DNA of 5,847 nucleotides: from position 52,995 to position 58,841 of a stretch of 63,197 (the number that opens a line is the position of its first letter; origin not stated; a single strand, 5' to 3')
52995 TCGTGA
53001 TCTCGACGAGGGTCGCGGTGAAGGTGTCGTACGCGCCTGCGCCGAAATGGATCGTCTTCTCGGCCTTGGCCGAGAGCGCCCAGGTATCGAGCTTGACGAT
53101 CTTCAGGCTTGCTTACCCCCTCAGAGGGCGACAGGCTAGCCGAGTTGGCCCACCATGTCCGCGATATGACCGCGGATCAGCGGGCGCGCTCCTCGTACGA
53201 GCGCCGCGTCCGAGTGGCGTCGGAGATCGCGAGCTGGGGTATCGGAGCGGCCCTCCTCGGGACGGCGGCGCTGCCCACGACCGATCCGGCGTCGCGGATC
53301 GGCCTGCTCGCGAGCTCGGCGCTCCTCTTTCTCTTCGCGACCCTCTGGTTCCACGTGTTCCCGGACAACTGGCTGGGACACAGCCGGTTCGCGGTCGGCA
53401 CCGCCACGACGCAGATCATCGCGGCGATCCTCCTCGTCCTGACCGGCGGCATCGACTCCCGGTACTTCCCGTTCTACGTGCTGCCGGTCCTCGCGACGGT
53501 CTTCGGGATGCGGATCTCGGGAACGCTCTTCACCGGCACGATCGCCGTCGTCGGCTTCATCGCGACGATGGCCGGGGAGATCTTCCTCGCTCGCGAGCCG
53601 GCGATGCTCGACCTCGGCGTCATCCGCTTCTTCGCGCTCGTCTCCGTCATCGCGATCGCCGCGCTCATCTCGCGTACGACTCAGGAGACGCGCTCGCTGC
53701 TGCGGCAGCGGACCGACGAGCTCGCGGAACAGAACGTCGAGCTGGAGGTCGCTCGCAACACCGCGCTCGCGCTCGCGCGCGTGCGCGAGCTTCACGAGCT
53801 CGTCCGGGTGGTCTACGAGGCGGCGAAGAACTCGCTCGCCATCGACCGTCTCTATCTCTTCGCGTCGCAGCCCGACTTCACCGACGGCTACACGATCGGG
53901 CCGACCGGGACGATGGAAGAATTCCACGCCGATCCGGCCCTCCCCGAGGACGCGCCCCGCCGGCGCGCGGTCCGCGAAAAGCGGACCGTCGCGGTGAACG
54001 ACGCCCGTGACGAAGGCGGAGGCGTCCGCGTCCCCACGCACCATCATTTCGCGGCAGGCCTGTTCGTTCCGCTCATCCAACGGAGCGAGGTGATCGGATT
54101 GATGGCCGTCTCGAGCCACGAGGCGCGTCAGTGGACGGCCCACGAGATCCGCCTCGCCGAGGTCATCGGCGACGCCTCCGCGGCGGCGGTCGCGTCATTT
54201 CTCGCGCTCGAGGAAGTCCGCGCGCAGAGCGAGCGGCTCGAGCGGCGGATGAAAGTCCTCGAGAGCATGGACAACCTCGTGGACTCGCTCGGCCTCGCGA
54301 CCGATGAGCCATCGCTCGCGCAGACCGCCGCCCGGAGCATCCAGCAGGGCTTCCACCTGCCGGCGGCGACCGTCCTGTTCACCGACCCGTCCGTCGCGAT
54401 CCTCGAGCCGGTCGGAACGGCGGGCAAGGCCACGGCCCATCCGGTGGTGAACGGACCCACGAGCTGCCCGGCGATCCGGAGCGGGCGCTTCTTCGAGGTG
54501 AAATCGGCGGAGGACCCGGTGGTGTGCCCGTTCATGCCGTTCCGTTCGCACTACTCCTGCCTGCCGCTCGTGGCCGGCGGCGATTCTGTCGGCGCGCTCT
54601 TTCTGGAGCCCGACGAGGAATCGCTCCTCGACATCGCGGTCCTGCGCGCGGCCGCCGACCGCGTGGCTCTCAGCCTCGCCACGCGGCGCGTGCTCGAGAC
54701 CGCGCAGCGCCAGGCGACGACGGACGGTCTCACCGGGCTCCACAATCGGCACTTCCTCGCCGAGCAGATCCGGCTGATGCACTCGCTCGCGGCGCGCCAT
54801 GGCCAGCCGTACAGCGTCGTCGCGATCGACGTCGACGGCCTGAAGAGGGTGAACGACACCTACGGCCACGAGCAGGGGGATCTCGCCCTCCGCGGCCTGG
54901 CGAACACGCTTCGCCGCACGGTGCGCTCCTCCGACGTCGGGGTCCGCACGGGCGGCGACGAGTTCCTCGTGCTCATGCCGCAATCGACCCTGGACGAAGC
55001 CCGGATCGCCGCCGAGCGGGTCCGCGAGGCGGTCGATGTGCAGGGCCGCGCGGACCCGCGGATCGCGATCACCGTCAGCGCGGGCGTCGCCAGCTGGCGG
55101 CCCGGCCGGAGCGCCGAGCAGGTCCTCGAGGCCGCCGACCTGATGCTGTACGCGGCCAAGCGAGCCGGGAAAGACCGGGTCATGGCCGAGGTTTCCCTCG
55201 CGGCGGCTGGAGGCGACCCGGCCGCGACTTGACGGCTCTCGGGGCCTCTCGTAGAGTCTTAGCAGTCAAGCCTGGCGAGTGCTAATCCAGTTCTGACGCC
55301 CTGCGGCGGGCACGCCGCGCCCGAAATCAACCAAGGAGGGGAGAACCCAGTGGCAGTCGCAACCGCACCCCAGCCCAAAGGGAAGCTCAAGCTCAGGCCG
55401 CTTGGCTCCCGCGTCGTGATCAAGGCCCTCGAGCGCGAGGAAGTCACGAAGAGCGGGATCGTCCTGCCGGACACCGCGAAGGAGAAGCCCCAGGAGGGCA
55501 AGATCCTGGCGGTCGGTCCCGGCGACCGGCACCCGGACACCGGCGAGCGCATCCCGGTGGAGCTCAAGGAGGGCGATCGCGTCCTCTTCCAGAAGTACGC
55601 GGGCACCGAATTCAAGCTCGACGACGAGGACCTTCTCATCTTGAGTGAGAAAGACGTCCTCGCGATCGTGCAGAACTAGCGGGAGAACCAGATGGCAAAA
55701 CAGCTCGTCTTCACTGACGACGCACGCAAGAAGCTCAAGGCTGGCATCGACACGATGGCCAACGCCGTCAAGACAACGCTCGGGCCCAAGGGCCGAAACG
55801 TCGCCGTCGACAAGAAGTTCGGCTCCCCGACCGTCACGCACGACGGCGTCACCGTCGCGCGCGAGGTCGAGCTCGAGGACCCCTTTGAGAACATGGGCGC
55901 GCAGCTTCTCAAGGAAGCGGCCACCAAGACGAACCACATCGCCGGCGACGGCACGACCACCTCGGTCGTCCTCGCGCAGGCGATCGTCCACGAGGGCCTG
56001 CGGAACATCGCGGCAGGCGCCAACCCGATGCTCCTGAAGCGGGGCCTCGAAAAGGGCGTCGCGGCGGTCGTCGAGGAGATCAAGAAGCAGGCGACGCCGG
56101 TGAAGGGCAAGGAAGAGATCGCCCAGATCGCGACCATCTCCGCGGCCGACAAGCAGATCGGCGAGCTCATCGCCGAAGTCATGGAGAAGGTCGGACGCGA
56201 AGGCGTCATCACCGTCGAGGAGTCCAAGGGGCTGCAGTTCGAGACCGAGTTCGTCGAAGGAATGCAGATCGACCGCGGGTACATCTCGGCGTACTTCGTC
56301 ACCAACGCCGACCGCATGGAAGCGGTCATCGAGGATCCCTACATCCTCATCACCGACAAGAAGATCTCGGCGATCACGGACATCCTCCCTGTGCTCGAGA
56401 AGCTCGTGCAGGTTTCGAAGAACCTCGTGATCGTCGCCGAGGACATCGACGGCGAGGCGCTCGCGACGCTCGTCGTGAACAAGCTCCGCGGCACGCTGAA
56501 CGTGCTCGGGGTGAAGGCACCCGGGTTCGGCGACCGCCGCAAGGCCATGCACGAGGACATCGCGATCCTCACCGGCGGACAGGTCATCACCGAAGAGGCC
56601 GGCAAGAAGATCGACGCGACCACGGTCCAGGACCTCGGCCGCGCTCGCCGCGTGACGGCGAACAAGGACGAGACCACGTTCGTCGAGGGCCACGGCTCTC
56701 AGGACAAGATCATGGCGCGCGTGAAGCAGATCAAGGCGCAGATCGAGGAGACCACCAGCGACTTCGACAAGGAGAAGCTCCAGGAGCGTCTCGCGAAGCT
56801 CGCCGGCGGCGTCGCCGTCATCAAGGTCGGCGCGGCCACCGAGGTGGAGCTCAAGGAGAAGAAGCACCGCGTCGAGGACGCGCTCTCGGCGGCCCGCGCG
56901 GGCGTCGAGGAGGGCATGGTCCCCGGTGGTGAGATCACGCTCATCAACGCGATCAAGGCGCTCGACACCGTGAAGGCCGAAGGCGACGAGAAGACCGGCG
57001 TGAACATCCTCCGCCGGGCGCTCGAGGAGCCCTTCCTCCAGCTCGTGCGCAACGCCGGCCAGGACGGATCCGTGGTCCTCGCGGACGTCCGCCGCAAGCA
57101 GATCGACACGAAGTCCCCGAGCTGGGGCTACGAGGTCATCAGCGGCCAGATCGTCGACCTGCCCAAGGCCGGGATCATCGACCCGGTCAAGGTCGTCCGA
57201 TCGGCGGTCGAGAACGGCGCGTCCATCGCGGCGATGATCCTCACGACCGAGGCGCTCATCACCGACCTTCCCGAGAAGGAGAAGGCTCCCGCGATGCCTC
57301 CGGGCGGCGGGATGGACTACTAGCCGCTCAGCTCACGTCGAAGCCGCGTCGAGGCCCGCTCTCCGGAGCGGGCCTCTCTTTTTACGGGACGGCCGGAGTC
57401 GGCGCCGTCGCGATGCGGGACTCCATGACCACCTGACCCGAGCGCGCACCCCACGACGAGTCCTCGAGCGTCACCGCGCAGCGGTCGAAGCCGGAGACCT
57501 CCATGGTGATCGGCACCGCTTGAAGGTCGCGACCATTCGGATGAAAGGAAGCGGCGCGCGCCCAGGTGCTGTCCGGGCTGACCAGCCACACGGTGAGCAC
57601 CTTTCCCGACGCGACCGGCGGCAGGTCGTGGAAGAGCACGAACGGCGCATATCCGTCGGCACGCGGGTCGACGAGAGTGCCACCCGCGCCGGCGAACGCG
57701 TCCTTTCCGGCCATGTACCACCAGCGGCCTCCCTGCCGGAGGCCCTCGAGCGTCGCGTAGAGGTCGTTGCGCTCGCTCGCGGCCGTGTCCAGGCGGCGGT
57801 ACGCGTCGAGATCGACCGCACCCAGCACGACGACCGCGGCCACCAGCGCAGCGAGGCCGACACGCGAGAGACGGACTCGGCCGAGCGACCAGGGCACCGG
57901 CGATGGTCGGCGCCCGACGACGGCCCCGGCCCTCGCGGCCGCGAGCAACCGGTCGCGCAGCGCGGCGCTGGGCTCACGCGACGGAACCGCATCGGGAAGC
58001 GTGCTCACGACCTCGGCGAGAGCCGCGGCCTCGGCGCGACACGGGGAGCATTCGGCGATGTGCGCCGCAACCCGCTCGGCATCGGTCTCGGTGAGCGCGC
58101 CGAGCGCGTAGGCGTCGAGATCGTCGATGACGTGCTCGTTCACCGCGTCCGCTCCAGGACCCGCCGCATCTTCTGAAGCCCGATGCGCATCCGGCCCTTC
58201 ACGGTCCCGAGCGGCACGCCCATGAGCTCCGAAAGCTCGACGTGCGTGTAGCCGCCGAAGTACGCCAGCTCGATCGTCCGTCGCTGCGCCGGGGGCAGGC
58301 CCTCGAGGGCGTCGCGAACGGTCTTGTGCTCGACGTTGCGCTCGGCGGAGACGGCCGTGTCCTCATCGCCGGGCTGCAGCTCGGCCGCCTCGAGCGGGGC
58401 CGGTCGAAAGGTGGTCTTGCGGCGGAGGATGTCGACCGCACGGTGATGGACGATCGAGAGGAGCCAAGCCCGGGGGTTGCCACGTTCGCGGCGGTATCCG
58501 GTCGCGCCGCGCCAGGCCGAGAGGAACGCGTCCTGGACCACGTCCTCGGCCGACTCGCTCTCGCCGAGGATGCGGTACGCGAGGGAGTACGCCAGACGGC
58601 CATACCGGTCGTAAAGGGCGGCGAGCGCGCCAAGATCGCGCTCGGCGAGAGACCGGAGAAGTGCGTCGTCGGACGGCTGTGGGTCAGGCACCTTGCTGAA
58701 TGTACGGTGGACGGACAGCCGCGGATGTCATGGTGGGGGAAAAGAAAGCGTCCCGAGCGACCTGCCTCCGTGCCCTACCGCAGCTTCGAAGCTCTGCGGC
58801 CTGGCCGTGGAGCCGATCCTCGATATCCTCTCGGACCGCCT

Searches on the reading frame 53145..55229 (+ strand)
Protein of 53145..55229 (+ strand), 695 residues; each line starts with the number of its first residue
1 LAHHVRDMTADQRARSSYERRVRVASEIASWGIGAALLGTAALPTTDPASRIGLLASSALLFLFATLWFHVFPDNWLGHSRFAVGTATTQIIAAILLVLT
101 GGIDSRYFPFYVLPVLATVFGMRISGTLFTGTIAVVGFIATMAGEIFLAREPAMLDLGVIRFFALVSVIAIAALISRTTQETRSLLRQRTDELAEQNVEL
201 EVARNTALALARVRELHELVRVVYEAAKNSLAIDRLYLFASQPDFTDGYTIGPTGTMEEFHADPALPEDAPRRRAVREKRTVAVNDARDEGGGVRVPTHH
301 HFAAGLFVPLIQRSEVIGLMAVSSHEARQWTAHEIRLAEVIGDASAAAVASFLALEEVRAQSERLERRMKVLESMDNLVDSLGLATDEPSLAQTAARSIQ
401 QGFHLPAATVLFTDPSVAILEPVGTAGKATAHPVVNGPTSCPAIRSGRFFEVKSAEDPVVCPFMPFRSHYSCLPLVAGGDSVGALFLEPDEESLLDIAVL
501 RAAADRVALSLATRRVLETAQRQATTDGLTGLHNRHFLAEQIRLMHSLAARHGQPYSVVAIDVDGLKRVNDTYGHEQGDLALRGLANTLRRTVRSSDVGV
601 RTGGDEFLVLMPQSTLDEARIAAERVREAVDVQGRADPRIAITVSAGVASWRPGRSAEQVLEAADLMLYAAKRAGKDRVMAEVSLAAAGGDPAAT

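Call 16: search_protein_families(library=pfam, proteins=[window:53145-55229:+], max_evalue=0.00001)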
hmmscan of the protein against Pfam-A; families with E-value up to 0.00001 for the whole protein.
window:53145-55229:+ (695 aa): 4 families
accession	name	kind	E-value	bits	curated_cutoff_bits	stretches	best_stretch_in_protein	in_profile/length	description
PF00990.26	GGDEF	-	9.6e-41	139.7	23.8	1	524-678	1-161/161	Diguanylate cyclase, GGDEF domain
PF13185.12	GAF_2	-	1.5e-17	64.6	28.6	1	214-349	2-135/136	GAF domain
PF01590.32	GAF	-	7.2e-15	56.1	22.4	1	215-348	1-132/133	GAF domain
PF13492.12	GAF_3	-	1.5e-06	29.1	27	0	273-349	58-127/129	GAF domain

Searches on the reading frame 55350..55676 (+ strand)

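Call 16: search_protein_families(library=pfam, proteins=[window:55350-55676:+], max_evalue=0.00001)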
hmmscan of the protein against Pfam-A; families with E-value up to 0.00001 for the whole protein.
window:55350-55676:+ (109 aa): 1 family
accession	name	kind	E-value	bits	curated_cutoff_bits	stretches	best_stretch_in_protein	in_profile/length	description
PF00166.26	Cpn10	-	2e-33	114.7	21.1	1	14-107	1-93/93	Chaperonin 10 Kd subunit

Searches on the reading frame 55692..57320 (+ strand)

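Call 76: search_protein_families(library=pfam, proteins=[window:55692-57320:+], max_evalue=0.001)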
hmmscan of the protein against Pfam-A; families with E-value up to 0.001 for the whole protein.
window:55692-57320:+ (543 aa): 1 family
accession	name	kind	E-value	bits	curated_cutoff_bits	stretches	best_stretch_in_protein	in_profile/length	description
PF00118.29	Cpn60_TCP1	-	2.4e-76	257.9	34.3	1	23-524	2-487/490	TCP-1/cpn60 chaperonin family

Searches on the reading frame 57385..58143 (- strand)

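Call 16: search_protein_families(library=pfam, proteins=[window:57385-58143:-], max_evalue=0.00001)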
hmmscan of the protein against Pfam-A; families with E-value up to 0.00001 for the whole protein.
window:57385-58143:- (253 aa): 2 families
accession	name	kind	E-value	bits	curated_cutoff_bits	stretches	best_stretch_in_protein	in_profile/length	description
PF10099.14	RskA_C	-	1e-10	42.4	29.4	1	98-228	4-122/135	Anti-sigma-K factor rskA, C-terminal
PF13490.11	zf-HC2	-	3.4e-08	33.9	22.2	1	4-36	3-35/35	Putative zinc-finger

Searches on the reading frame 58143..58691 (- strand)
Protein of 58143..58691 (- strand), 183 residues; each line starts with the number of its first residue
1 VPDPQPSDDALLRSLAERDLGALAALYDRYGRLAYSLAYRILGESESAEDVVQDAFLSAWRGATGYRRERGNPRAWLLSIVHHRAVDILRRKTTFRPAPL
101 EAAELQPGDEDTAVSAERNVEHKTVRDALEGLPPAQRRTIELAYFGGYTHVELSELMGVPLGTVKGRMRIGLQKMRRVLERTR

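Call 16: search_protein_families(library=pfam, proteins=[window:58143-58691:-], max_evalue=0.00001)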
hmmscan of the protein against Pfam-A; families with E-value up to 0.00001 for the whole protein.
window:58143-58691:- (183 aa): 4 families
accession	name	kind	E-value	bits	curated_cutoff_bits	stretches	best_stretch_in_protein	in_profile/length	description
PF04542.20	Sigma70_r2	-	5.1e-21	74.7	24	1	26-93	1-69/71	Sigma-70 region 2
PF04545.22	Sigma70_r4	-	1.3e-12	47.5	24.1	1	128-176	1-49/50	Sigma-70, region 4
PF08281.18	Sigma70_r4_2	-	1.4e-11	44.3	25.7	1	125-175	4-54/54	Sigma-70, region 4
PF07638.17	Sigma70_ECF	-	3.9e-07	30.6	21.1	1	24-178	24-182/185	ECF sigma factor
